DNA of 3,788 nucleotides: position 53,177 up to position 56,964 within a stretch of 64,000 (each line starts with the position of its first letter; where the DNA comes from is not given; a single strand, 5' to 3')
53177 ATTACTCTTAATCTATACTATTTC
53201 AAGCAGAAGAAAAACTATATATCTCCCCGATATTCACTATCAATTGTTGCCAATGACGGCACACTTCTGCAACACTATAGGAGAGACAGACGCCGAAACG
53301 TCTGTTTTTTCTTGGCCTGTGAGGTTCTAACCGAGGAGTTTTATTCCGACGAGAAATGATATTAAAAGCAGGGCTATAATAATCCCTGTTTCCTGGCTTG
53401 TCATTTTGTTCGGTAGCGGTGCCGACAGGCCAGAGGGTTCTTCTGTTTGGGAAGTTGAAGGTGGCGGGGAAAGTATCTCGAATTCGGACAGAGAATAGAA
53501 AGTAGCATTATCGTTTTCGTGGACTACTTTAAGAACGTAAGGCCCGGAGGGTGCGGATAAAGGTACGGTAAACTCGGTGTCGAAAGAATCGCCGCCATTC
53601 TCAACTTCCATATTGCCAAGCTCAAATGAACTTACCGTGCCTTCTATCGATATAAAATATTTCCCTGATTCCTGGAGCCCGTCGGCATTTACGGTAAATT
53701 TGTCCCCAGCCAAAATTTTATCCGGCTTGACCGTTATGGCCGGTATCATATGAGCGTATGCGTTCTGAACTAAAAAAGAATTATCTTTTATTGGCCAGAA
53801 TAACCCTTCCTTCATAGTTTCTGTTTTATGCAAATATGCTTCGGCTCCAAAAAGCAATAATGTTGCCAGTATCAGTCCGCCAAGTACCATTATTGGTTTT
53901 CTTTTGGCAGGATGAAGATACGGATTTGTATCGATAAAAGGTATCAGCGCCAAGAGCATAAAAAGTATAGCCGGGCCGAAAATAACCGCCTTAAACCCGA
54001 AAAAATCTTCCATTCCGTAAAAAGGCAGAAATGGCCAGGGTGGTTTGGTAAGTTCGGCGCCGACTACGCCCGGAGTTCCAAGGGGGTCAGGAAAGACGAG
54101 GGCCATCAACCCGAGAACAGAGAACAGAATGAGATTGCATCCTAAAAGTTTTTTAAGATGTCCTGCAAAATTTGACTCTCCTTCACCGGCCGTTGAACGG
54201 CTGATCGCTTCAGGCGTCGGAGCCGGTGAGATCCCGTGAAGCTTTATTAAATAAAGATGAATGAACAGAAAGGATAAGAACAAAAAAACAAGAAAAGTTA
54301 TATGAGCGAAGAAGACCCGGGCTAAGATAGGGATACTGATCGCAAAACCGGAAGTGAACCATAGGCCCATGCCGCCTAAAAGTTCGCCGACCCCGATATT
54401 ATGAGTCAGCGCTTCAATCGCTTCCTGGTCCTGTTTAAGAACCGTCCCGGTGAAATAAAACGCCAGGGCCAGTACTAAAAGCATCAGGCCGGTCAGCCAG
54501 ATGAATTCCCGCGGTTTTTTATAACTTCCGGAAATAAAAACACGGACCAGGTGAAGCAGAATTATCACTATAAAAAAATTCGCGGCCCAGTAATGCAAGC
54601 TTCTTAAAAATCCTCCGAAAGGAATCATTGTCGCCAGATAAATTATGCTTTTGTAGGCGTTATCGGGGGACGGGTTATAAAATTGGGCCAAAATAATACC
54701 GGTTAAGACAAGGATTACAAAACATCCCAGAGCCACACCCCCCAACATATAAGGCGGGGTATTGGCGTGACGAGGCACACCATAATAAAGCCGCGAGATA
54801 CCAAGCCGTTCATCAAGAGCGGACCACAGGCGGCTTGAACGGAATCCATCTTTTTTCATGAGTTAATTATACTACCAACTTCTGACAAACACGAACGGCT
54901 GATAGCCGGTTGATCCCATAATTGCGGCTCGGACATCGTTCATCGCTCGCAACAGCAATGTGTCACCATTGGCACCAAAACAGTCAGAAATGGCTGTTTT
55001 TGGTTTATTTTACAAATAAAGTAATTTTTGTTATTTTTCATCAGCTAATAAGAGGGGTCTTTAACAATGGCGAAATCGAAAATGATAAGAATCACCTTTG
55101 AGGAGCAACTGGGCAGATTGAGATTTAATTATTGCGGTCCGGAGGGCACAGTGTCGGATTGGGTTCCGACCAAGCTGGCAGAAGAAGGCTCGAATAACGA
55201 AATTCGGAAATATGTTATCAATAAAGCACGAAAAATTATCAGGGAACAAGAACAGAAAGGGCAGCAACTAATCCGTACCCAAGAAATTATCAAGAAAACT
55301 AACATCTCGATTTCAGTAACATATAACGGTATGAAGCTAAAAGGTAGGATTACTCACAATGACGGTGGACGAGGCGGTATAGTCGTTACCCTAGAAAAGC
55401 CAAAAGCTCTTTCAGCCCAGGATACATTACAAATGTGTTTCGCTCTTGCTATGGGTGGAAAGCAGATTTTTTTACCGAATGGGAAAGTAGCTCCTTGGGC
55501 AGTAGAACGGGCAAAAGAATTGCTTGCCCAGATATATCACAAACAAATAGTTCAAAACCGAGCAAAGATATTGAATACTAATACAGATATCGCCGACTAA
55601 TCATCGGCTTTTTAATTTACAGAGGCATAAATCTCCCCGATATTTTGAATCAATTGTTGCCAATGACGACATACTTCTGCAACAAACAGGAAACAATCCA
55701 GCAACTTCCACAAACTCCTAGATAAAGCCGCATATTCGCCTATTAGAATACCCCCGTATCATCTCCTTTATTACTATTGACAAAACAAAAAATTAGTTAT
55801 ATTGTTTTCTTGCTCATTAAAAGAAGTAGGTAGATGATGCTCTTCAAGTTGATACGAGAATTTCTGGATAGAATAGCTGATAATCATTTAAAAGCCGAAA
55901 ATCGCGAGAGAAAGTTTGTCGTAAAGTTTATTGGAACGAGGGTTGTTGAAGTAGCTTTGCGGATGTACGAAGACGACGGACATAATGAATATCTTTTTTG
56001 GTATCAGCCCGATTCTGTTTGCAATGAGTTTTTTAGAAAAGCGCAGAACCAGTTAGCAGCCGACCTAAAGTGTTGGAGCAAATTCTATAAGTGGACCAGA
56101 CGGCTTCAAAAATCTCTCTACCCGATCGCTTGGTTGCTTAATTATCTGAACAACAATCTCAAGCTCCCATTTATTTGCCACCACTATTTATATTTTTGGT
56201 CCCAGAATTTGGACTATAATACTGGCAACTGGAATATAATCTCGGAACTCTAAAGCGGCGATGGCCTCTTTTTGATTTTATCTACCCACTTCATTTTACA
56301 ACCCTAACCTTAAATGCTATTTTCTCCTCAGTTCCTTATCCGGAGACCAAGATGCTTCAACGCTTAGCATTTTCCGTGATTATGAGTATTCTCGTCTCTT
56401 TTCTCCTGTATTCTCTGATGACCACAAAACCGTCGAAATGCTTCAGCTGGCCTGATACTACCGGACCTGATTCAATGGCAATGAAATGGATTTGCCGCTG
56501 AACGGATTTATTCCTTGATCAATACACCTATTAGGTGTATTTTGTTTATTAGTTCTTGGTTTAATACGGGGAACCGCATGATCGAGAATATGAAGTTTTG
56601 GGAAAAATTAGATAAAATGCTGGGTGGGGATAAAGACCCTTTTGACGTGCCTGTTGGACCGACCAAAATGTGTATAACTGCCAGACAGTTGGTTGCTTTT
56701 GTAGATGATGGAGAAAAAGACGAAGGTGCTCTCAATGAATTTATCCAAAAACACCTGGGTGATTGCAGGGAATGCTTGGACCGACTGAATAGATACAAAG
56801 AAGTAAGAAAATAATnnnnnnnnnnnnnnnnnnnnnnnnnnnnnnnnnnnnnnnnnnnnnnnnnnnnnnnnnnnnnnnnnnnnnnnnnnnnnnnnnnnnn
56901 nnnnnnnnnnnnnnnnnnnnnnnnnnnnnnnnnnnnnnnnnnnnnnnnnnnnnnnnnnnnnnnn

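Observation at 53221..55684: Two copies of a 54-bp palindrome-bearing element in the accessory region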

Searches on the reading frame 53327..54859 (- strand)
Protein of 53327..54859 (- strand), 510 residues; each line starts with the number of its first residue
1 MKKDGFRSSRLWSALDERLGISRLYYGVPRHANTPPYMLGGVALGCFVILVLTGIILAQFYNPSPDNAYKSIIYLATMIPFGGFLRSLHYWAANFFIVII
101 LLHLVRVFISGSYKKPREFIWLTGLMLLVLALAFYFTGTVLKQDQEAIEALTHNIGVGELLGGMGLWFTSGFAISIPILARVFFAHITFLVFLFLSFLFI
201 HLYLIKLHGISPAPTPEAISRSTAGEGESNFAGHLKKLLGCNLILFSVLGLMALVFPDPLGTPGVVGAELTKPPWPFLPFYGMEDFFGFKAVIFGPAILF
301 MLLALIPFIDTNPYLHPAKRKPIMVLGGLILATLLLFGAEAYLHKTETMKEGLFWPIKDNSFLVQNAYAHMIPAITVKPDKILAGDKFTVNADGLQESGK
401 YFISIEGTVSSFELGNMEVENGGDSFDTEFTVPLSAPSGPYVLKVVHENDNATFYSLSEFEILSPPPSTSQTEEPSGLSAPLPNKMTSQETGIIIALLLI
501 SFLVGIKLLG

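Call 8: search_protein_families(library=pfam, proteins=[window:53327-54859:-], max_evalue=0.01)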
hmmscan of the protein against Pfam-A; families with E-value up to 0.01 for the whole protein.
window:53327-54859:- (510 aa): 4 families
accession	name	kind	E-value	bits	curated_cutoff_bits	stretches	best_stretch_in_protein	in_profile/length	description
PF00033.24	Cytochrome_B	-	6.4e-24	85.3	27.2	1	36-206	13-186/189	Cytochrome b/b6/petB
PF13631.11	Cytochrom_B_N_2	-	2.2e-21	77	27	1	95-263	2-169/169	Cytochrome b(N-terminal)/b6/petB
PF14358.11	DUF4405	-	9.8e-05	23.2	26.7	1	42-105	5-63/66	Domain of unknown function (DUF4405)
PF01292.26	Ni_hydr_CYTB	-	0.00071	19.8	30.1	1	38-110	101-165/179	Prokaryotic cytochrome b561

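Call 17: find_encoding_contigs(protein=window:53327-54859:-, flank=10000, max_places=10)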
Protein window:53327-54859:- (510 aa): no gene with exactly this product is on record in the collection.

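Call 66: search_protein_families(library=padloc, proteins=[window:53327-54859:-], max_evalue=0.1)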
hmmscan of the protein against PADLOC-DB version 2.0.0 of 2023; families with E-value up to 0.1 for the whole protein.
window:53327-54859:- (510 aa): 0 families

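Call 68: search_protein_families(library=ncbifam, proteins=[window:53327-54859:-], max_evalue=0.1)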
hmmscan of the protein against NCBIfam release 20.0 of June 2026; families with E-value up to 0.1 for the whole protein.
window:53327-54859:- (510 aa): 4 families
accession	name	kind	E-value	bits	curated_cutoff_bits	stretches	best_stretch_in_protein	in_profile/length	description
NF040969.1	cytb_ExtP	equivalog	9.3e-44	149.7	290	1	36-211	24-203/205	selenite/tellurite reduction operon b-type cytochrome ExtP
NF002990.0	PRK03735.1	subfamily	1.8e-38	132.5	325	1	10-211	4-220/223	cytochrome b6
NF041076.1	cyt_b_SoxC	equivalog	1.5e-29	103.3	740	2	15-213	5-203/542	proton pump complex cytochrome B SoxC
NF050120.1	bc1_QcrB_actin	exception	6.8e-25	87.9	500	1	36-255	25-263/458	cytochrome bc1 complex cytochrome b subunit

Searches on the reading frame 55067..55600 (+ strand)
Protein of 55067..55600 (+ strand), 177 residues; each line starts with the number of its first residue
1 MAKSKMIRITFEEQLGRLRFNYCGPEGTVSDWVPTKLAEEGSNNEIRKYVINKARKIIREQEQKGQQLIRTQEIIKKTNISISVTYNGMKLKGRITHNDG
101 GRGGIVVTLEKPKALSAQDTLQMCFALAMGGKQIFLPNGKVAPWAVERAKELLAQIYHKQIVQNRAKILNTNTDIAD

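Call 8: search_protein_families(library=pfam, proteins=[window:55067-55600:+], max_evalue=0.01)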
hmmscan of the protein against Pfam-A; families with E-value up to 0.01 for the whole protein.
window:55067-55600:+ (177 aa): 0 families

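Call 16: find_encoding_contigs(protein=window:55067-55600:+, flank=10000, max_places=10)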
Protein window:55067-55600:+ (177 aa): 2 contigs read that carry it; 2 places shown.
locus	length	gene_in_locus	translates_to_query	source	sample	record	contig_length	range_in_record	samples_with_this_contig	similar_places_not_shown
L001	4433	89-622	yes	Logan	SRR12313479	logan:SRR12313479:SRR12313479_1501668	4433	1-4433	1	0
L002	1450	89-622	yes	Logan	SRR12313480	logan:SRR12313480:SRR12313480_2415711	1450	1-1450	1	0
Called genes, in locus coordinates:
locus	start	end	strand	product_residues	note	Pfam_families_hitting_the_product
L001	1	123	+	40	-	?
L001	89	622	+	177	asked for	-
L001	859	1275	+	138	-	-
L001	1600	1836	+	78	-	-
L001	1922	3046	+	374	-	PF01266:DAO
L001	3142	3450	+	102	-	-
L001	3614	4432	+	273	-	?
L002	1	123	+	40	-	?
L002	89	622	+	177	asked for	-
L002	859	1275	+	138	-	-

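Call 27: find_homologous_proteins(query=window:55067-55600:+)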
Query window:55067-55600:+ (177 aa): 2 proteins with E <= 0.001 among 56 candidates.
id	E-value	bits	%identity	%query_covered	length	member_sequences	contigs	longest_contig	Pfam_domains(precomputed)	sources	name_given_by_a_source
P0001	3.8e-111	386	100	100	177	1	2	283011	-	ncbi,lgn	-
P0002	1.6e-81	290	78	97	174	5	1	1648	-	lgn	-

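Call 29: find_encoding_contigs(protein=P0002, flank=10000)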
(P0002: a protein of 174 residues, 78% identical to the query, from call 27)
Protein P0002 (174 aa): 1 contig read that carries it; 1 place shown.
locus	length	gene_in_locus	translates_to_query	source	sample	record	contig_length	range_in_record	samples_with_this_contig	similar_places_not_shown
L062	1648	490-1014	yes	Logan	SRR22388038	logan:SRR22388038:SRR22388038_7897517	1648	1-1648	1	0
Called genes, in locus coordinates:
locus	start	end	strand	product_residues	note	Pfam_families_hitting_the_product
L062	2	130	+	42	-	?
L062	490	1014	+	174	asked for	-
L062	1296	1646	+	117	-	?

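Call 36: list_cluster_members(proteins=[P0001, P0003, P0002])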
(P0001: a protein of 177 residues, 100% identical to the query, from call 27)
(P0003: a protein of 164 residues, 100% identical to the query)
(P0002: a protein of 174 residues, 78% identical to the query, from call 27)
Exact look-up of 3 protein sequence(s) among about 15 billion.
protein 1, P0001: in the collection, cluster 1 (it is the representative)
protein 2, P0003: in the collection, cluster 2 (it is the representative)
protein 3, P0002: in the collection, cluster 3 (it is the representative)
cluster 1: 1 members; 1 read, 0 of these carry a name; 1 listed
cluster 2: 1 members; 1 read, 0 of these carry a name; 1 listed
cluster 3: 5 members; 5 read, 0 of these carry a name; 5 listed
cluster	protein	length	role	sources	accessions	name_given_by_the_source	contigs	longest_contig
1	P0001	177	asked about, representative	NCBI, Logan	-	-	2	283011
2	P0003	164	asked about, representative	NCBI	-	-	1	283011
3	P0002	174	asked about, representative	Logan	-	-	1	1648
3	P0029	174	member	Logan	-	-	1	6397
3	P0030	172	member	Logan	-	-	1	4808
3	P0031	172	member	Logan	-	-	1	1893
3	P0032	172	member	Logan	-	-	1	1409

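Call 38: find_encoding_contigs(protein=P0029, flank=10000)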
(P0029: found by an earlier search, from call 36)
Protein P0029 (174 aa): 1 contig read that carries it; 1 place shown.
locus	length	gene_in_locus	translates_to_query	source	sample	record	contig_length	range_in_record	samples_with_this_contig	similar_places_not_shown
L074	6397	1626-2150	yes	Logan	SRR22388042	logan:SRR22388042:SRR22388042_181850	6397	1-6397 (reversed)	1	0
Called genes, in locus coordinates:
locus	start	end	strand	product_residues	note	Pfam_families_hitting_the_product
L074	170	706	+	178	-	-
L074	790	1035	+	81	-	-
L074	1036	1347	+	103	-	-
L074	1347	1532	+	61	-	-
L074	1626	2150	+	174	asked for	-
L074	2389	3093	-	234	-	PF00483:NTP_transferase, PF01128:IspD (weak), PF12804:NTP_transf_3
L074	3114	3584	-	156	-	PF00293:NUDIX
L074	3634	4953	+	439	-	PF02878:PGM_PMM_I, PF02879:PGM_PMM_II, PF02880:PGM_PMM_III, PF00408:PGM_PMM_IV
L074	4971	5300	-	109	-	-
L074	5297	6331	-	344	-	PF00579:tRNA-synt_1b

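Call 39: find_encoding_contigs(protein=P0030, flank=10000)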
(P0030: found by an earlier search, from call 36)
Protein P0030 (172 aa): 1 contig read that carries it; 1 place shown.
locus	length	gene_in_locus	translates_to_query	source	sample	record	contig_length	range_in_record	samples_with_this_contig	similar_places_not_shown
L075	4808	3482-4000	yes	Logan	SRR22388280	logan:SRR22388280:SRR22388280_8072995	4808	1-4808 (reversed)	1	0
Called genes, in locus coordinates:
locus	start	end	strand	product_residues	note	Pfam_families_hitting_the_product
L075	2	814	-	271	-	?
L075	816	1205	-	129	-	-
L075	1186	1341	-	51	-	-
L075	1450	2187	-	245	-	-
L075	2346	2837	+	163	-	-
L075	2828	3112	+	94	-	-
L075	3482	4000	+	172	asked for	-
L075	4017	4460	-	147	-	-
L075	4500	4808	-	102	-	?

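Call 66: search_protein_families(library=padloc, proteins=[window:55067-55600:+], max_evalue=0.1)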
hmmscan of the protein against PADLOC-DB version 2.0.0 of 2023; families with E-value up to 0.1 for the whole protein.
window:55067-55600:+ (177 aa): 0 families

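Call 67: search_protein_families(library=phrogs, proteins=[window:55067-55600:+], max_evalue=0.1)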
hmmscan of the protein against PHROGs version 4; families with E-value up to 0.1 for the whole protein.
window:55067-55600:+ (177 aa): 0 families

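Call 68: search_protein_families(library=ncbifam, proteins=[window:55067-55600:+], max_evalue=0.1)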
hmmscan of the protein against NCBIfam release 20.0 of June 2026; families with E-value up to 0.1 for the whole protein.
window:55067-55600:+ (177 aa): 0 families

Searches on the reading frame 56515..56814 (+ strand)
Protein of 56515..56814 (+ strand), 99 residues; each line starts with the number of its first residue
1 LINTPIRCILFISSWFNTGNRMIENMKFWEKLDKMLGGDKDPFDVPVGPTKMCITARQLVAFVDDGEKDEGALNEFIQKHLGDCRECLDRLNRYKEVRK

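Call 8: search_protein_families(library=pfam, proteins=[window:56515-56814:+], max_evalue=0.01)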
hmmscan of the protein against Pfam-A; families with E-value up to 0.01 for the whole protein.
window:56515-56814:+ (99 aa): 0 families

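Call 66: search_protein_families(library=padloc, proteins=[window:56515-56814:+], max_evalue=0.1)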
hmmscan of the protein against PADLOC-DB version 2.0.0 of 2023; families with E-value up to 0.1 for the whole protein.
window:56515-56814:+ (99 aa): 0 families

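Call 67: search_protein_families(library=phrogs, proteins=[window:56515-56814:+], max_evalue=0.1)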
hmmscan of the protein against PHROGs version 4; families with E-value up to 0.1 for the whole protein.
window:56515-56814:+ (99 aa): 0 families

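Call 68: search_protein_families(library=ncbifam, proteins=[window:56515-56814:+], max_evalue=0.1)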
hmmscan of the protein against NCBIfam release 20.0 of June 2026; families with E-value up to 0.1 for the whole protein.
window:56515-56814:+ (99 aa): 1 family
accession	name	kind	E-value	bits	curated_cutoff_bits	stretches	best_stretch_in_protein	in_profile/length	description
TIGR03988.1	antisig_RsrA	equivalog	0.0032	17.5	62.5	1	57-99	6-47/77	mycothiol system anti-sigma-R factor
